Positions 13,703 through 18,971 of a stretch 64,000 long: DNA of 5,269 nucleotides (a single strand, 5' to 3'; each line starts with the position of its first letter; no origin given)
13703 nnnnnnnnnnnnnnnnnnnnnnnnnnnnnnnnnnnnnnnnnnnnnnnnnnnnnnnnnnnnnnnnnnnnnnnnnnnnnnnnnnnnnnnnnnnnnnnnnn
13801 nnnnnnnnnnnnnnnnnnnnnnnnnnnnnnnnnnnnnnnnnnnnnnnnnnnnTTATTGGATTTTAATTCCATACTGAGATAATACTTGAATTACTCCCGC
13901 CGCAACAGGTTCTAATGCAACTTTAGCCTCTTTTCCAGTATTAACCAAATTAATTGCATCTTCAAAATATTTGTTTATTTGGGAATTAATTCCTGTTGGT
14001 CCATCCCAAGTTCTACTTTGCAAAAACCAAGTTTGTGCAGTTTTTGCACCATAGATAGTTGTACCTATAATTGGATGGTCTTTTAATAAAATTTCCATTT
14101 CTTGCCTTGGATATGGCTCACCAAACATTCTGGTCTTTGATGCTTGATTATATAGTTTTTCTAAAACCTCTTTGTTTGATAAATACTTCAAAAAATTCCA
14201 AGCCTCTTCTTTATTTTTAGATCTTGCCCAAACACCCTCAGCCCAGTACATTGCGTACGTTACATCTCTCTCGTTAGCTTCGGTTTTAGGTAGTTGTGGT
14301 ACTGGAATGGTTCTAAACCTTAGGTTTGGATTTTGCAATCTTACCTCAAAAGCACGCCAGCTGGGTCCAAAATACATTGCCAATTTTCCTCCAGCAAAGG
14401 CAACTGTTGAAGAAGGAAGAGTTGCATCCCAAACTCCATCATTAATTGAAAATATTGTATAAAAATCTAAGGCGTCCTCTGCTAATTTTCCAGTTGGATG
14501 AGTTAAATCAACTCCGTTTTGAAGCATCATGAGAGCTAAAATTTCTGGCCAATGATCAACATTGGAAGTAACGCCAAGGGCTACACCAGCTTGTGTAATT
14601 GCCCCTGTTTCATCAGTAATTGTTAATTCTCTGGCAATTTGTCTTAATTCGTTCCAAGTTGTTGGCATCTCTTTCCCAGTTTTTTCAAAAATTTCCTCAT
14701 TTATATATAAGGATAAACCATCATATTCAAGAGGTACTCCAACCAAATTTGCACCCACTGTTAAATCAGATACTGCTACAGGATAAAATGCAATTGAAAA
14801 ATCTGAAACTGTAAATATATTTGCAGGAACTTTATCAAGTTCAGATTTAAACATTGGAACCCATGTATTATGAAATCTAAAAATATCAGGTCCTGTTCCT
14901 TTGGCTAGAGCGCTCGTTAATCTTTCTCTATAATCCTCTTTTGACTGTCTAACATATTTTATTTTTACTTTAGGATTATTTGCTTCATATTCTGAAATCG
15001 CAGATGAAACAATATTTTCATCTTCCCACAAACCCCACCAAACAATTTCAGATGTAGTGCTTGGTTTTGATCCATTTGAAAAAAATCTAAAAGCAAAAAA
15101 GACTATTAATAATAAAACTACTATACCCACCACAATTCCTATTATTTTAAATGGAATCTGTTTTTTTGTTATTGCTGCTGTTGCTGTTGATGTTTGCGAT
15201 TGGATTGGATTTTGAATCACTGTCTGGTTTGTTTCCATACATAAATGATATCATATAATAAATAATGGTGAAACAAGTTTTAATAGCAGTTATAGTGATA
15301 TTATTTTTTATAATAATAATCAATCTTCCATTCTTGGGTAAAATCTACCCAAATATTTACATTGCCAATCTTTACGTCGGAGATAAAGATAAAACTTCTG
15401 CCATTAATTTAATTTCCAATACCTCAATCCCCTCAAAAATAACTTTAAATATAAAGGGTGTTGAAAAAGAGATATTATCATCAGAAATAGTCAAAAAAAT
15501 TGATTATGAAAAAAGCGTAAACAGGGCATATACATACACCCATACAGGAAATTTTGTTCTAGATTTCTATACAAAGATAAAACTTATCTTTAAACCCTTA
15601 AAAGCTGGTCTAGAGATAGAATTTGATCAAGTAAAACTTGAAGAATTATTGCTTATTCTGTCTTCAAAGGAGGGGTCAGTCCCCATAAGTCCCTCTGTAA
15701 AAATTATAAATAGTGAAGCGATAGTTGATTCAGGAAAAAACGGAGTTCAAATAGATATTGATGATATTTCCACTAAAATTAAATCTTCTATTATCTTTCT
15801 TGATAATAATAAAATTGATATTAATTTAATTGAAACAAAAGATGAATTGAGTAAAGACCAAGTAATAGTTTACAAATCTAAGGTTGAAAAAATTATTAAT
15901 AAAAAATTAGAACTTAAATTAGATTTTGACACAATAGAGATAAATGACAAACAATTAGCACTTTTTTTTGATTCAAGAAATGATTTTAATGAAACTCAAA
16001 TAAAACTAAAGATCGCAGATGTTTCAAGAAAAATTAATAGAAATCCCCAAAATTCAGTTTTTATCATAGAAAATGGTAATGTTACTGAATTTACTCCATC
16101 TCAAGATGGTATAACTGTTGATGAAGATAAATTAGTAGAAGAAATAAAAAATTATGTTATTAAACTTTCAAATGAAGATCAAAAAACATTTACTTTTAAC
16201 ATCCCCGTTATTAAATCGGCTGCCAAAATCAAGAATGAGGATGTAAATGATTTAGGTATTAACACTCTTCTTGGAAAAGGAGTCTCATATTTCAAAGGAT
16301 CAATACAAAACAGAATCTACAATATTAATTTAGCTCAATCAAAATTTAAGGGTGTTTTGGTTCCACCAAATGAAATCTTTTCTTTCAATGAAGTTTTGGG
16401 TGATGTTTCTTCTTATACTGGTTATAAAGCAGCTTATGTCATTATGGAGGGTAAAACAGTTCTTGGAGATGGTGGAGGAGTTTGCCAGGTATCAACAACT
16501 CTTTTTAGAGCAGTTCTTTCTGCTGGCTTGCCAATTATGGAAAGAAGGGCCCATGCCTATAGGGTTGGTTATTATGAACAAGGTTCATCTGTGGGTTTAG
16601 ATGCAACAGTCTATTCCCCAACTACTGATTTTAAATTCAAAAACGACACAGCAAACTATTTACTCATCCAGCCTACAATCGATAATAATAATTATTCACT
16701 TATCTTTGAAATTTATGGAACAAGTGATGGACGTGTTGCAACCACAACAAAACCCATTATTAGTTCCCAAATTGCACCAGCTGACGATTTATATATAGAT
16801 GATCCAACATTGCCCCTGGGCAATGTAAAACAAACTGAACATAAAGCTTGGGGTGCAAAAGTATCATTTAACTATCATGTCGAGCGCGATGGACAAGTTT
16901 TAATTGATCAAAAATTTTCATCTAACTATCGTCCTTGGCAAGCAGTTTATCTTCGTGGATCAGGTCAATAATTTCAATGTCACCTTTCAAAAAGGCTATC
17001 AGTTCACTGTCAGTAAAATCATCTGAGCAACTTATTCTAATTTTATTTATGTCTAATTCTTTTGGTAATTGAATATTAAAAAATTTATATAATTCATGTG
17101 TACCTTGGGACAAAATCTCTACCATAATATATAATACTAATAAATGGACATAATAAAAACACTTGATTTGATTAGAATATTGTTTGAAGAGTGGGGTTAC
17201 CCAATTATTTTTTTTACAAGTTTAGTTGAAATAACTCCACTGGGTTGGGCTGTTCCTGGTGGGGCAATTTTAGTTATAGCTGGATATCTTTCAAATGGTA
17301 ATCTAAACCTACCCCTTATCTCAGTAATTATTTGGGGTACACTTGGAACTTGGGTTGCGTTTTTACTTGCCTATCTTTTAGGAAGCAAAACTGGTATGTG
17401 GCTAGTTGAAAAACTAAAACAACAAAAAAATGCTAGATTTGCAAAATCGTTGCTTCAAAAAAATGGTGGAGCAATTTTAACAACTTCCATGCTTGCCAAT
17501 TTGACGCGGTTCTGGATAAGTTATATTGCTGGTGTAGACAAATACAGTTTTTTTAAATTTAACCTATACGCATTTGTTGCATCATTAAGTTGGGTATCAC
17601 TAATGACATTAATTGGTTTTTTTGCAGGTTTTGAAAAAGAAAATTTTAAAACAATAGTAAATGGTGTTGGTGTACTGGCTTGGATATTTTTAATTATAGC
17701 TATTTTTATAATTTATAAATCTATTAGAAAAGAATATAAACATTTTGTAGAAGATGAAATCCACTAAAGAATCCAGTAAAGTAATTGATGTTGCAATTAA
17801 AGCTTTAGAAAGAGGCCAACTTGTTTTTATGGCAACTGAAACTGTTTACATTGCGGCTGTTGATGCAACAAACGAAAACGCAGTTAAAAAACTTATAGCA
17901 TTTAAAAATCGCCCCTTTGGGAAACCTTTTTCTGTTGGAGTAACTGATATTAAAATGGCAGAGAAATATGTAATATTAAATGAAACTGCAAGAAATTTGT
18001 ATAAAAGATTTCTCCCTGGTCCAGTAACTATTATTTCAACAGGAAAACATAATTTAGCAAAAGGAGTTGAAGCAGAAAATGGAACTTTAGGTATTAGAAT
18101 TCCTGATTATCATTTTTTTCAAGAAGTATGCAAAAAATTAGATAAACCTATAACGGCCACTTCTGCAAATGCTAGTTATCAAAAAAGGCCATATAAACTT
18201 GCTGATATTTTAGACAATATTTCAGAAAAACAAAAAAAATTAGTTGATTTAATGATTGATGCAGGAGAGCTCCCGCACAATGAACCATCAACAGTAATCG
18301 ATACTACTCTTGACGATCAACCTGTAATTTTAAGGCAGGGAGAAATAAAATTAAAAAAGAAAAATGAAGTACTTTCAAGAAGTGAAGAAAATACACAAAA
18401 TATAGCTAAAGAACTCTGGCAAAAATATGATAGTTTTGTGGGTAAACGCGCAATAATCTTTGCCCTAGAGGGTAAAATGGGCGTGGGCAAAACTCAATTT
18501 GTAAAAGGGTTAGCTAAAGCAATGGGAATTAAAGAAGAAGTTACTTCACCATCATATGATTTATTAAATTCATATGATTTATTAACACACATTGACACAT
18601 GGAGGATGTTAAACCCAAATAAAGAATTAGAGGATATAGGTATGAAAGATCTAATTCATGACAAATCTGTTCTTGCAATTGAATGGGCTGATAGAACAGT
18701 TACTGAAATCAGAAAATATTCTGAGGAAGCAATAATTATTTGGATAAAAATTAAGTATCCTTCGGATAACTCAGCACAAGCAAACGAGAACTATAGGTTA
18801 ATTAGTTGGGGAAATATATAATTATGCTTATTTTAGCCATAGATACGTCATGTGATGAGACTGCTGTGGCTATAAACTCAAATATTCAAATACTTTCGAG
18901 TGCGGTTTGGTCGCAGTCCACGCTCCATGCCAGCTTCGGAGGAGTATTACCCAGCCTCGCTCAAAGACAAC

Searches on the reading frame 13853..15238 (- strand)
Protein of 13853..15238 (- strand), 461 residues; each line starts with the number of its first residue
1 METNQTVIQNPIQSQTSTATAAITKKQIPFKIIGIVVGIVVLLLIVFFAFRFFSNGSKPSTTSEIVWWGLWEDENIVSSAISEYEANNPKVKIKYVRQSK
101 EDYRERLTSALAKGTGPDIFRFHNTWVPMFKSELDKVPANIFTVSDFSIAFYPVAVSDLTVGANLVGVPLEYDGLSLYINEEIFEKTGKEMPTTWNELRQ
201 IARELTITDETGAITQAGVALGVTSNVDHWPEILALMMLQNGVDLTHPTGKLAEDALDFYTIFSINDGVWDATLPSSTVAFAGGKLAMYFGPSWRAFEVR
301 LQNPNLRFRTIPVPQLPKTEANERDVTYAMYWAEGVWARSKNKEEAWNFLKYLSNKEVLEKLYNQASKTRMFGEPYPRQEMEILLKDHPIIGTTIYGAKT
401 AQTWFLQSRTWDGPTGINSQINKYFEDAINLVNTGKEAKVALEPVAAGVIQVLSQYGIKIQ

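Call 85: search_protein_families(library=pfam, proteins=[window:13853-15238:-], max_evalue=0.0001)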
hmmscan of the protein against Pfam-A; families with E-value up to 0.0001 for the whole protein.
window:13853-15238:- (461 aa): 2 families
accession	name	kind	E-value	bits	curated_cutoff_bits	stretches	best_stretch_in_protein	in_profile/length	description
PF01547.30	SBP_bac_1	-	2.3e-25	90.7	26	1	80-358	13-305/307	Bacterial extracellular solute-binding protein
PF13416.11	SBP_bac_8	-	9.9e-23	81.7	27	1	80-364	2-254/279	Bacterial extracellular solute-binding protein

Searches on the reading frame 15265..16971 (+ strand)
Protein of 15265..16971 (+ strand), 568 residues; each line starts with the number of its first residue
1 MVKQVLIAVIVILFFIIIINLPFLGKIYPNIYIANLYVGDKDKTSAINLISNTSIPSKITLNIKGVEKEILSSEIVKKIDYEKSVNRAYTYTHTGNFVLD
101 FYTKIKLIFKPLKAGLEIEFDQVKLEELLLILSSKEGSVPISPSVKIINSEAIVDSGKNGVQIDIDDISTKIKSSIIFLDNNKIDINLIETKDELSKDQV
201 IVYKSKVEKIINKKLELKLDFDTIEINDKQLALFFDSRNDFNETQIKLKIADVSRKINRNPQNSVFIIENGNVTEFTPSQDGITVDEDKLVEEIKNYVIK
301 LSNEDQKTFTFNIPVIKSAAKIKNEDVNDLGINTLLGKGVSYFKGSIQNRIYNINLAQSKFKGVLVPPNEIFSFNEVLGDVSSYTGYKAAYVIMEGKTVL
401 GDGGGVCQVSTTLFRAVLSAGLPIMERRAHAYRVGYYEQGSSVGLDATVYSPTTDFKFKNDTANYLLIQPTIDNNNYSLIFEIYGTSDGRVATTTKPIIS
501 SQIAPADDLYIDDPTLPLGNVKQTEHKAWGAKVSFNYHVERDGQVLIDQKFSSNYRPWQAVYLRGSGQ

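Call 7: search_protein_families(library=pfam, proteins=[window:15265-16971:+], max_evalue=0.001)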
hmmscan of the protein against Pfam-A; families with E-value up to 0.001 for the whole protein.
window:15265-16971:+ (568 aa): 2 families
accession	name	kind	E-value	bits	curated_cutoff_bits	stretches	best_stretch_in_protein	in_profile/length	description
PF04294.18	VanW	-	3.8e-41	140.1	27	1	349-476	1-124/130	VanW like protein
PF12229.13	PG_binding_4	-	6.3e-18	65.5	22.1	2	203-301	10-111/117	Putative peptidoglycan binding domain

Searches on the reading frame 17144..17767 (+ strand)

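Call 85: search_protein_families(library=pfam, proteins=[window:17144-17767:+], max_evalue=0.0001)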
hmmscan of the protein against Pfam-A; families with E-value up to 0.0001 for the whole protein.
window:17144-17767:+ (207 aa): 1 family
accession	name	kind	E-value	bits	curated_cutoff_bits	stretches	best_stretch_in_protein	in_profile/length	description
PF09335.16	VTT_dom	-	9.5e-12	45.9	33.9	1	37-158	1-121/123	VTT domain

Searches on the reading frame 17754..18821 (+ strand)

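Call 85: search_protein_families(library=pfam, proteins=[window:17754-18821:+], max_evalue=0.0001)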
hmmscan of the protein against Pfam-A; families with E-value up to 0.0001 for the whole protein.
window:17754-18821:+ (355 aa): 2 families
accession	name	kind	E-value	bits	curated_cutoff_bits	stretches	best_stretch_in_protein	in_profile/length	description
PF01300.24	Sua5_yciO_yrdC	-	1.8e-46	158.3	25.1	1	17-196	2-178/178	Telomere recombination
PF02367.23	TsaE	-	5.5e-27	94.7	26.6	1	209-327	2-114/128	Threonylcarbamoyl adenosine biosynthesis protein TsaE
